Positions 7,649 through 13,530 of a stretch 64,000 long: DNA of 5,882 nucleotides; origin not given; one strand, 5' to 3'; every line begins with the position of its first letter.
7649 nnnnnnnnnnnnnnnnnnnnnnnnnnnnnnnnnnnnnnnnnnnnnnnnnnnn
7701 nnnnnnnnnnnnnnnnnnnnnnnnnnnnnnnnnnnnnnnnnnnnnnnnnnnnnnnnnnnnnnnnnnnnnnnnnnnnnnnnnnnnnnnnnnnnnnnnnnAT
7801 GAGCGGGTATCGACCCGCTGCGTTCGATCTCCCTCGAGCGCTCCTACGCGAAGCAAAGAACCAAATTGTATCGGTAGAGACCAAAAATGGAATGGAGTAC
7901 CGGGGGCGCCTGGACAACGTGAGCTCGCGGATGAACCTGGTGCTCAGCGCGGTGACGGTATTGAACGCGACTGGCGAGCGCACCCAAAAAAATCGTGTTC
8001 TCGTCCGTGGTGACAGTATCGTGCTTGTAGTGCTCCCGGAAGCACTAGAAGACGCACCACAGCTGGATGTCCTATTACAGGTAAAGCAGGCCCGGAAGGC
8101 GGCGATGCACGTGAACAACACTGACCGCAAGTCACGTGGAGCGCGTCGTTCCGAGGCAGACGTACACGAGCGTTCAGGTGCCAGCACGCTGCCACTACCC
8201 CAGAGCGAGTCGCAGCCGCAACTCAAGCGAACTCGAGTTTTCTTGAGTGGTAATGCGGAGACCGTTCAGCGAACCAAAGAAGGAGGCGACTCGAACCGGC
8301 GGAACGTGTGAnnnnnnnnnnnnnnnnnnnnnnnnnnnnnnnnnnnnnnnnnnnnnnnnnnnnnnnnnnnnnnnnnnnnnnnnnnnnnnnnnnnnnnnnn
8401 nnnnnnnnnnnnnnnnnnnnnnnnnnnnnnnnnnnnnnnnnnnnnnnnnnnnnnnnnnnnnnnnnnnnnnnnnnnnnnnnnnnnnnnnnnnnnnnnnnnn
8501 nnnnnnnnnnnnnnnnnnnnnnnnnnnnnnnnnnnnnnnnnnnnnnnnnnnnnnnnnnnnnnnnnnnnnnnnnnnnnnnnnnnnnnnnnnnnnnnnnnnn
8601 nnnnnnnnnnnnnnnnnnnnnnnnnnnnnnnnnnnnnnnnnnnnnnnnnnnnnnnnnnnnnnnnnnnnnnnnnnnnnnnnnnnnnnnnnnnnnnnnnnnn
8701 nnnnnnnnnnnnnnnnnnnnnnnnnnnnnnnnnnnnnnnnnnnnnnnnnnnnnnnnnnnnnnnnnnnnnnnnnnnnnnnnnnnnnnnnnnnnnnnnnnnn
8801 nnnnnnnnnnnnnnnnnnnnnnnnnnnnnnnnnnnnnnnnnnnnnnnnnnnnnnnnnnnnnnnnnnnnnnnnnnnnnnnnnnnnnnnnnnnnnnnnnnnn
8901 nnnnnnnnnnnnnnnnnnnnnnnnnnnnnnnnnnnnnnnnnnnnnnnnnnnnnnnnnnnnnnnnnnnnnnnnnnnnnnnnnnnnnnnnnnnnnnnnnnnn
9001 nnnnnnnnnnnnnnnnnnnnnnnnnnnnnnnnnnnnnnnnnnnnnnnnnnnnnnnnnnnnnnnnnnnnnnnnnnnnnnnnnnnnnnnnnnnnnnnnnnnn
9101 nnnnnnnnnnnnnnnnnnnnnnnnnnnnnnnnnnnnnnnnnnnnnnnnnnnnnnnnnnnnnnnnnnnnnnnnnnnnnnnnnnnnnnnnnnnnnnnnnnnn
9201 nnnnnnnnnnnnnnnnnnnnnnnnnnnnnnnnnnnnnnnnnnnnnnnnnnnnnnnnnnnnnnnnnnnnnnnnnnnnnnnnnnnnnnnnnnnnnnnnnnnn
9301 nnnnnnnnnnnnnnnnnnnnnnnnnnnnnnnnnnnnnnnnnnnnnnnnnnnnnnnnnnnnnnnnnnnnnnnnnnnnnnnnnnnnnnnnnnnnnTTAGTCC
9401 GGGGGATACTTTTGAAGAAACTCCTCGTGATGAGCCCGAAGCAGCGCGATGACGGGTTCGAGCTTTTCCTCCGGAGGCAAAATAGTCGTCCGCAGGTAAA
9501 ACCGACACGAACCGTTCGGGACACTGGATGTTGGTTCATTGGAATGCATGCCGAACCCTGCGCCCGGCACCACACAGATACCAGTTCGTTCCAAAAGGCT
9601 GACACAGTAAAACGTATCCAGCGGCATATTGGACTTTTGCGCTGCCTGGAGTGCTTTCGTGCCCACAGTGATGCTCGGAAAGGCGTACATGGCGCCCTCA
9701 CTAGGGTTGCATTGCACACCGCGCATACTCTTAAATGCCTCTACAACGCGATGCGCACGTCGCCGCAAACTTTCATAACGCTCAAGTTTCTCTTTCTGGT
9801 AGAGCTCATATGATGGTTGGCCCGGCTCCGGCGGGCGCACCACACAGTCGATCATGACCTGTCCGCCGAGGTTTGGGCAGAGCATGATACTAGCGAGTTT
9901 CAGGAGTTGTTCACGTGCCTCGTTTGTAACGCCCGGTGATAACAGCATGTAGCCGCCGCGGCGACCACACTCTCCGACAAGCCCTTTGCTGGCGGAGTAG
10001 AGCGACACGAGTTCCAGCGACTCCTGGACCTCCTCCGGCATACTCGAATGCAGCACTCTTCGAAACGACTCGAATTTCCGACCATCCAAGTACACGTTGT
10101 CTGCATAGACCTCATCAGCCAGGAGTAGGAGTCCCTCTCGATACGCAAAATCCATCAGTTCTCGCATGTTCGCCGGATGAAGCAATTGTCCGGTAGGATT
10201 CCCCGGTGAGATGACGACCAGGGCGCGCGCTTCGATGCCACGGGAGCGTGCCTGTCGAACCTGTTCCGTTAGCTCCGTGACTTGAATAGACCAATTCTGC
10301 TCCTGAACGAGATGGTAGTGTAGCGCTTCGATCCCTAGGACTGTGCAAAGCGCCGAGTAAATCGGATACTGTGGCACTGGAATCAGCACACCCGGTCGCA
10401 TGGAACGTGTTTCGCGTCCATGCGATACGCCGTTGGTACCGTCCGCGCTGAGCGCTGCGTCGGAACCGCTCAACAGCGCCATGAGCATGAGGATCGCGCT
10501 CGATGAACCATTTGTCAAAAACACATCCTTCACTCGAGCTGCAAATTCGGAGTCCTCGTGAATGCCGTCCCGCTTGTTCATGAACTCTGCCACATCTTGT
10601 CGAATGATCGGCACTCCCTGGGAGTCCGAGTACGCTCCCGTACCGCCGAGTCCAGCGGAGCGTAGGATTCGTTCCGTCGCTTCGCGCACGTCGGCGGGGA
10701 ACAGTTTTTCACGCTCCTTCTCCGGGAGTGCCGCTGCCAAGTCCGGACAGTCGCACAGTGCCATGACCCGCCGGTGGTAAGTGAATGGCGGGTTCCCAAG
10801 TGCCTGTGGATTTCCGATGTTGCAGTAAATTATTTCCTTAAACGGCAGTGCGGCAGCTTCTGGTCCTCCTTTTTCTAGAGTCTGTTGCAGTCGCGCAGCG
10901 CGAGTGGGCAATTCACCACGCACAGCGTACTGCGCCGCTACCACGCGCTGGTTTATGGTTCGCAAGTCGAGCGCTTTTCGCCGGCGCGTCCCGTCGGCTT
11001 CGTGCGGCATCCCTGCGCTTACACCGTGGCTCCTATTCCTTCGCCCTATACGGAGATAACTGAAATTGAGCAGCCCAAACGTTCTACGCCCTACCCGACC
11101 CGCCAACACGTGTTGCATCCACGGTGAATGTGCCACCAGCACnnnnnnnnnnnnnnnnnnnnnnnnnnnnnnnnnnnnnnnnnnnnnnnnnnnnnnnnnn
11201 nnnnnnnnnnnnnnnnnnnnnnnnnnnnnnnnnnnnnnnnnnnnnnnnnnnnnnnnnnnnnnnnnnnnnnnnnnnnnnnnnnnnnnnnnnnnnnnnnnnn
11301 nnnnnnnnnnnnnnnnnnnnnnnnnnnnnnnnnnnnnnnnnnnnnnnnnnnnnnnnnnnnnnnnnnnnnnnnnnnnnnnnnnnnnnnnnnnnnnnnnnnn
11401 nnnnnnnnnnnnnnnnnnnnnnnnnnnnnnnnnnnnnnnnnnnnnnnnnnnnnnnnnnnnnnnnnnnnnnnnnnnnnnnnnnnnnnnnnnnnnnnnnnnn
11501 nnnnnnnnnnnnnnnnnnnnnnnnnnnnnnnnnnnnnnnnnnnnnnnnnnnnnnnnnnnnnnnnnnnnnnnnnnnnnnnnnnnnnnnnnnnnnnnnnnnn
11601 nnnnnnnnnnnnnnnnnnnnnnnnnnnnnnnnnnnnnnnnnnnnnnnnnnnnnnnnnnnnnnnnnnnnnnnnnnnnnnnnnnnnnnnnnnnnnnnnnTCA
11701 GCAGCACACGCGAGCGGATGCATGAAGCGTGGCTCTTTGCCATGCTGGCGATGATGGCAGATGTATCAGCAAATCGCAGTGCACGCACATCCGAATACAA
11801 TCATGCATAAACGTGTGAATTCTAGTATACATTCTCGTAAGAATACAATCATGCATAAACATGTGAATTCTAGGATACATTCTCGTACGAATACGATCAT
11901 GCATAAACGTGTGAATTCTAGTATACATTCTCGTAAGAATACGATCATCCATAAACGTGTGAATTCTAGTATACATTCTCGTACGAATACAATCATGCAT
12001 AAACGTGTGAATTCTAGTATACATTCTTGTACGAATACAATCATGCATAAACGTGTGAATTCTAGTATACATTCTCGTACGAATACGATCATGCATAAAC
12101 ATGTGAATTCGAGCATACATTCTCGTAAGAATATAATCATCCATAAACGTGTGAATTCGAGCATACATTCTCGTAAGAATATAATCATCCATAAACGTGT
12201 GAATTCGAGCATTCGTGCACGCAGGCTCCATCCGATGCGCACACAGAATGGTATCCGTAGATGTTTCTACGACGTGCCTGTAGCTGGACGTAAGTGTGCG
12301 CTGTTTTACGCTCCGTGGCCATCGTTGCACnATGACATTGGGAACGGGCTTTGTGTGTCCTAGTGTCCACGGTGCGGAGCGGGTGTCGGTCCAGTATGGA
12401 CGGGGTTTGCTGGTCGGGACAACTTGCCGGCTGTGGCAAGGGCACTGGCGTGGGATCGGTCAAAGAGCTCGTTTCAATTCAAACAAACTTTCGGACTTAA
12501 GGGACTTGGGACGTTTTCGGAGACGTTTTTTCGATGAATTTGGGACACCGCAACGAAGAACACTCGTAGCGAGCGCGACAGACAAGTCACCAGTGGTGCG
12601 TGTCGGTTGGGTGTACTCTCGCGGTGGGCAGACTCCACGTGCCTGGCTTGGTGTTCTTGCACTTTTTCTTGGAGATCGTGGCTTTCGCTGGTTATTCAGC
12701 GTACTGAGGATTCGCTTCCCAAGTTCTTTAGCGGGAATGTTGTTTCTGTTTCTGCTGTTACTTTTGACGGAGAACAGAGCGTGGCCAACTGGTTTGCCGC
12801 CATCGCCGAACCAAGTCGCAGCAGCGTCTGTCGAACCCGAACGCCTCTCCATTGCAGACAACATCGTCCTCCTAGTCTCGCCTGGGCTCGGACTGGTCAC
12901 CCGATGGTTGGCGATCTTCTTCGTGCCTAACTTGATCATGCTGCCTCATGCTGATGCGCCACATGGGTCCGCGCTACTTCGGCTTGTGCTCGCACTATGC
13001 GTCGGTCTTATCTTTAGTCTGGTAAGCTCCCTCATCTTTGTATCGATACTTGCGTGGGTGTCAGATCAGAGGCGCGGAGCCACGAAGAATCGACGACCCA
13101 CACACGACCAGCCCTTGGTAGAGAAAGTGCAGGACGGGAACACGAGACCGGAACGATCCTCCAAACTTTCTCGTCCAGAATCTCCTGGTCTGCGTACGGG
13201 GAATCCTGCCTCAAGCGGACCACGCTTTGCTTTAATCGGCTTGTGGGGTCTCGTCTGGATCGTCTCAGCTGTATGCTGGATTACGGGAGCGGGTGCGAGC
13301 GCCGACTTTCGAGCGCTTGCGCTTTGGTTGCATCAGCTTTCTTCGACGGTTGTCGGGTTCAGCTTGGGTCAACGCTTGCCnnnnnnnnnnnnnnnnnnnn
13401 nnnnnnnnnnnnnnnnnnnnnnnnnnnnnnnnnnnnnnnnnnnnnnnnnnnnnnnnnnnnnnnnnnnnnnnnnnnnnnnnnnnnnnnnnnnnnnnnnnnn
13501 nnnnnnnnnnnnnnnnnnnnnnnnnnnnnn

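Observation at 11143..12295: Bidirectional promoter between an AlaAT/GGAT-like aminotransferase and a PLGG1-like transporter contains a 48-bp x ~9 tandem array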

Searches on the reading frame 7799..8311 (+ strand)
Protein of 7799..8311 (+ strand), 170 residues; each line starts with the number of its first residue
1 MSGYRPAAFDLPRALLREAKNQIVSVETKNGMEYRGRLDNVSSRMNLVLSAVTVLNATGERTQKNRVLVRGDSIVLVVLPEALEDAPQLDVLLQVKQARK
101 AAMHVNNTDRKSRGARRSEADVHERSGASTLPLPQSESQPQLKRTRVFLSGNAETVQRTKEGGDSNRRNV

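Call 7: search_protein_families(library=pfam, proteins=[window:7799-8311:+])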
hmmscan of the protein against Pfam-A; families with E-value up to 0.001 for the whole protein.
window:7799-8311:+ (170 aa): 1 family
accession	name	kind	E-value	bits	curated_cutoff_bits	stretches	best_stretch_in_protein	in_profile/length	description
PF01423.28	LSM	-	7.2e-17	61.3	23.4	1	15-78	2-65/66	LSM domain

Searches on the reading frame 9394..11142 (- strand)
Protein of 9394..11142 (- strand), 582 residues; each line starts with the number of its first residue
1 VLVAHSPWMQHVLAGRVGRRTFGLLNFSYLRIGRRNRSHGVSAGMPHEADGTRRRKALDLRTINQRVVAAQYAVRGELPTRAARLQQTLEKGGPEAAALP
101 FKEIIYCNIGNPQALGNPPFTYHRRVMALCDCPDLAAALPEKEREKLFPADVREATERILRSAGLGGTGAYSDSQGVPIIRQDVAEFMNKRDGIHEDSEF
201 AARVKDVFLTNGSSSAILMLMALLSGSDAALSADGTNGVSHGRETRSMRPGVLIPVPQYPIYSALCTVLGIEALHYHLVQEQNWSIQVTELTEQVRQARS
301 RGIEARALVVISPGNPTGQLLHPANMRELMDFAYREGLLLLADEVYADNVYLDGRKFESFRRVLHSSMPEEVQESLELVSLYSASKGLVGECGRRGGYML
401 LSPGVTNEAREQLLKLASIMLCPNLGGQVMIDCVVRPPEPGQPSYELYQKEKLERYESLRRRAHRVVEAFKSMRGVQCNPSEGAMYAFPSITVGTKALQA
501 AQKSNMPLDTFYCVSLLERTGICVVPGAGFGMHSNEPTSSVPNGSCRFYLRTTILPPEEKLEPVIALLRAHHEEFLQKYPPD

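Call 7: search_protein_families(library=pfam, proteins=[window:9394-11142:-])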
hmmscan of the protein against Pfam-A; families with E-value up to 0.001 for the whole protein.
window:9394-11142:- (582 aa): 1 family
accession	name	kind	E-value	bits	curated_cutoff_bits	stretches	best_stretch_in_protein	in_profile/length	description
PF00155.27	Aminotran_1_2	-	1.7e-37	129.9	19.7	1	148-532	18-338/361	Aminotransferase class I and II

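Call 36: find_homologous_proteins(query=window:9394-11118:-)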
Query window:9394-11118:- (574 aa): 4326 proteins with E <= 0.001 among 8000 candidates; the best 120 are listed.
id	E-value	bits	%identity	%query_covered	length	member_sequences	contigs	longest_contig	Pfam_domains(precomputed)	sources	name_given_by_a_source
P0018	0.0e+0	1298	100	100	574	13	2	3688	PF00155.28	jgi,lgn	jgi:alanine transaminase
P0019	2.2e-276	936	76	95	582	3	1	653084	PF00155.28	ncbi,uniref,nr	ncbi:glycerol-3-phosphate O-acyltransferase 2 [Cyanidiococcus yangmingshanensis]|uniref:Glycerol-3-p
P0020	1.2e-269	914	76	93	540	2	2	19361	PF00155.28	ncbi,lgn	-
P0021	2.3e-222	758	66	90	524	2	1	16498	PF00155.28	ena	-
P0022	1.3e-204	699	38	90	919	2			PF00155.28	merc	-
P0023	6.9e-203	693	63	92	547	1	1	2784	PF00155.28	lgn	-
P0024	1.2e-131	458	47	91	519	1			PF00155.28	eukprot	eukprot:jgi/Galph1/6072/GphlegSOOS_G4713.1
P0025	2.1e-129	451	44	93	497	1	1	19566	PF00155.28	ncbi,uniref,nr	ncbi:1068_t:CDS:2 [Paraglomus brasilianum]|uniref:Glutamate pyruvate transaminase n=1 Tax=Paraglomus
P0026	1.4e-127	445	44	91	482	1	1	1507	PF00155.28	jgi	-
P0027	2.6e-127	444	44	91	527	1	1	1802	PF00155.28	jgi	-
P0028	5.1e-127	443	43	92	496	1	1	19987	PF00155.28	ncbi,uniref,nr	ncbi:1232_t:CDS:2 [Paraglomus occultum]|uniref:Glutamate pyruvate transaminase n=1 Tax=Paraglomus oc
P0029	5.9e-127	443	45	90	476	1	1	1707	PF00155.28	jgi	jgi:alanine transaminase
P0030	7.1e-127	442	44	91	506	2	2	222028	PF00155.28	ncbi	ncbi:alanine transaminase [Balamuthia mandrillaris]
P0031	7.2e-127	442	44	90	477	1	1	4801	PF00155.28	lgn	-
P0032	7.9e-127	442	44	90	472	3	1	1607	PF00155.28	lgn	-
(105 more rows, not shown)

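Call 59: search_protein_families(library=pfam, proteins=[L026:1-1944:+], max_evalue=0.01)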
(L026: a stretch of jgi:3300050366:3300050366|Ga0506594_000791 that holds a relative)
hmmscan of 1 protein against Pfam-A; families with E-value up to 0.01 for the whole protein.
L026:1-1944:+ (647 aa): 3 families
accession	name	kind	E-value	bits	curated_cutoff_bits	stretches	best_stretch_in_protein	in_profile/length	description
PF01433.26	Peptidase_M1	-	1.5e-48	165.8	27.7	1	241-455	1-213/218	Peptidase family M1 domain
PF09127.17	Leuk-A4-hydro_C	-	1.9e-40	137.9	27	1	507-619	1-110/112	Leukotriene A4 hydrolase, C-terminal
PF17900.6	Peptidase_M1_N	-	2.2e-23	83.8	25.8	1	26-210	3-186/186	Peptidase M1 N-terminal domain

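Call 66: search_protein_families(library=ncbifam, proteins=[window:9394-11118:-], max_evalue=0.00001)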
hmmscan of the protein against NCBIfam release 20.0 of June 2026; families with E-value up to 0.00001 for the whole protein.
window:9394-11118:- (574 aa): 46 families (the best 25 are shown)
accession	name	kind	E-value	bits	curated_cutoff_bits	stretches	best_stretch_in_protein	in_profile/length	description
TIGR01265.1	tyr_nico_aTase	subfamily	1.1e-31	110.2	292.45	1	244-525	123-374/403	tyrosine/nicotianamine family aminotransferase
NF006230.0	PRK08363.1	equivalog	1.3e-28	100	534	1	244-527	120-367/398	alanine aminotransferase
NF041364.1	GntC_guanitoxin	equivalog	2.1e-28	99.3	415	1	244-554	87-347/356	guanitoxin biosynthesis PLP-dependent (S)-gamma-hydroxy-L-arginine cyclodehydratase GntC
TIGR01264.1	tyr_amTase_E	equivalog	1.4e-24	86.6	474.25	1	152-523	58-372/403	tyrosine transaminase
NF005744.0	PRK07568.1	subfamily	1e-23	83.8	389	1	244-485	115-328/398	pyridoxal phosphate-dependent aminotransferase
NF004770.0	PRK06108.1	subfamily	1.3e-21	76.9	422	1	244-358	123-232/396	pyridoxal phosphate-dependent aminotransferase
NF005334.0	PRK06855.1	equivalog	8.6e-21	74.3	443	1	243-524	121-399/434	pyridoxal phosphate-dependent aminotransferase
NF005816.0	PRK07682.1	equivalog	1.1e-19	70.4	620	1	244-524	117-355/390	aminotransferase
NF041091.1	asp_aminotase_Arch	equivalog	2.2e-17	63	550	1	244-353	114-215/376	aspartate aminotransferase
NF006756.0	PRK09276.1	subfamily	1.8e-15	56.8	507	1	244-355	120-224/387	LL-diaminopimelate aminotransferase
NF005601.0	PRK07337.1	equivalog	1.2e-14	54.3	496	1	244-528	122-367/394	pyridoxal phosphate-dependent aminotransferase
NF006514.0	PRK08960.1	equivalog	2.7e-14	52.8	554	1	158-527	60-359/388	pyridoxal phosphate-dependent aminotransferase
TIGR03540.1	DapC_direct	equivalog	1.7e-13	50.3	593.25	1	242-355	114-222/383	LL-diaminopimelate aminotransferase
NF005817.0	PRK07683.1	equivalog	6.5e-13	48.1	575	1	243-344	115-209/387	aminotransferase A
TIGR03947.1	viomycin_VioD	equivalog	1.1e-12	47.6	390.9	1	240-343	90-189/359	capreomycidine synthase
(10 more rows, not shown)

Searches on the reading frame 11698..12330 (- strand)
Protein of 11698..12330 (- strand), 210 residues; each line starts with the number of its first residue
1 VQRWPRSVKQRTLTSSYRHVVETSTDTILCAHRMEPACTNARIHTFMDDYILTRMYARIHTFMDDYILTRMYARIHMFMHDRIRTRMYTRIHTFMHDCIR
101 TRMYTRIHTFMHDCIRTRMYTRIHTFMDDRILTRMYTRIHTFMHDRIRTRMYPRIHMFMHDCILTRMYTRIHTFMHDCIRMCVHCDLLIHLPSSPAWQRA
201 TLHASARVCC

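Call 54: search_protein_families(library=pfam, proteins=[window:11698-12330:-], max_evalue=1)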
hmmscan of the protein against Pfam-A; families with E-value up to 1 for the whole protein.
window:11698-12330:- (210 aa): 7 families
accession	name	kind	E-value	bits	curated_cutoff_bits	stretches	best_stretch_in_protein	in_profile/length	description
PF11408.13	Helicase_Sgs1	-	8.9e-05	22.9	22.2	0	116-136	20-40/80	Sgs1 RecQ helicase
PF25497.1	COR-B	-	0.0054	17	27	0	156-177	10-31/145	C-terminal of Roc, COR-B domain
PF19854.4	DUF6329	-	0.0087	16.2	26.8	0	56-63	26-33/39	Family of unknown function (DUF6329)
PF10737.14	GerPC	-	0.046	14.2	22.4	1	53-135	77-158/174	Spore germination protein GerPC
PF21248.3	SoFic-like_C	-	0.11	13.2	27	0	115-134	25-44/76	Protein adenylyltransferase SoFic-like, C-terminal domain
PF14363.11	AAA_assoc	-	0.23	12.3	26.4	0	82-139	4-60/96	Domain associated at C-terminal with AAA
PF25525.1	Ubiquitin_PRKD1_N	-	0.43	11.3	27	0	59-88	35-64/85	Serine/threonine-protein kinase D1-like, ubiquitin-like domain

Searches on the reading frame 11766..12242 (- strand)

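Call 54: search_protein_families(library=pfam, proteins=[window:11766-12242:-], max_evalue=1)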
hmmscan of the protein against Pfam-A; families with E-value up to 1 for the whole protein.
window:11766-12242:- (158 aa): 1 family
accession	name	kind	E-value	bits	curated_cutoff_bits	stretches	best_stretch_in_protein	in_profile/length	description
PF11757.13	RSS_P20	-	0.77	10.7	25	0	71-85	36-50/94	Suppressor of RNA silencing P21-like N-terminal domain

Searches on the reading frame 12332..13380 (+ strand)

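Call 54: search_protein_families(library=pfam, proteins=[window:12332-13380:+], max_evalue=1)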
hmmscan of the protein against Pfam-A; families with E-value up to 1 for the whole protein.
window:12332-13380:+ (349 aa): 3 families
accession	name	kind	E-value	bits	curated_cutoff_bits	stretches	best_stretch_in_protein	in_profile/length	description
PF03788.19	LrgA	-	0.0017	18.7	28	1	120-233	6-90/94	LrgA family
PF15179.11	Myc_target_1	-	0.22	11.9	31.1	1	217-261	20-64/193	Myc target protein 1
PF14851.11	FAM176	-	0.23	11.7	31.5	1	213-268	21-76/152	FAM176 family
